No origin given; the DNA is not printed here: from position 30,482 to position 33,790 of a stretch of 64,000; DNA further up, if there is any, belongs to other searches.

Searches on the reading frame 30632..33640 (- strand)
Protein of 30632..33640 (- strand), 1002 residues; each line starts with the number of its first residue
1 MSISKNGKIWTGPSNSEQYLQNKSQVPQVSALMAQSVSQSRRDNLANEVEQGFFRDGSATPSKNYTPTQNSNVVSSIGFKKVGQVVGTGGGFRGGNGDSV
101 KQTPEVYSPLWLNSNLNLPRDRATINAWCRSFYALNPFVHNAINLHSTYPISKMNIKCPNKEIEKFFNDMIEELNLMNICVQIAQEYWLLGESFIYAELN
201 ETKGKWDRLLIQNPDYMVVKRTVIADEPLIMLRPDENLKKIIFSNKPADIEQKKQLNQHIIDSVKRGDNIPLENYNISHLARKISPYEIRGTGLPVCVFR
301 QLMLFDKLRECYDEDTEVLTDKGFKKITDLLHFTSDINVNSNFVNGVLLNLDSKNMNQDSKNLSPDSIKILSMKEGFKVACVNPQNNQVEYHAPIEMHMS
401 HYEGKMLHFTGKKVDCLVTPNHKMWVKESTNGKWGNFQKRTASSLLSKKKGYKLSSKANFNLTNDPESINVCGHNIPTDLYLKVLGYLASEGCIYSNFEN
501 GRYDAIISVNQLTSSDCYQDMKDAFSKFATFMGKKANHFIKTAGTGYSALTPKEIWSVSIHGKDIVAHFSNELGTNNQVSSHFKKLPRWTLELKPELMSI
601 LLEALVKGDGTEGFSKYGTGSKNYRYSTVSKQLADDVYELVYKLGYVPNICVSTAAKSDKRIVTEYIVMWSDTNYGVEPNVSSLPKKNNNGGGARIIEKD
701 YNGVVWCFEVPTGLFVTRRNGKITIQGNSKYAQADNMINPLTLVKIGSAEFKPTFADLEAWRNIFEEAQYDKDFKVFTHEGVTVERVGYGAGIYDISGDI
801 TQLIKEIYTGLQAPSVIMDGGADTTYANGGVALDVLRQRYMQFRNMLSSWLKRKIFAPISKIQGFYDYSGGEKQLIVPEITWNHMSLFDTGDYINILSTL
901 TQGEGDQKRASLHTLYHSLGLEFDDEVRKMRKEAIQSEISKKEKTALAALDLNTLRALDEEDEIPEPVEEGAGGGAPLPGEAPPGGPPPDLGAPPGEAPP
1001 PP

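Call 6: search_protein_families(library=pfam, proteins=[window:30632-33640:-], max_evalue=0.001)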
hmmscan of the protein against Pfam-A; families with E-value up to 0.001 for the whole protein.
window:30632-33640:- (1002 aa): 1 family
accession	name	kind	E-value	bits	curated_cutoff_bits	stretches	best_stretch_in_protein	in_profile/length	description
PF14528.11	LAGLIDADG_3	-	5.2e-05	23.9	22.5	0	601-663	6-63/82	LAGLIDADG-like domain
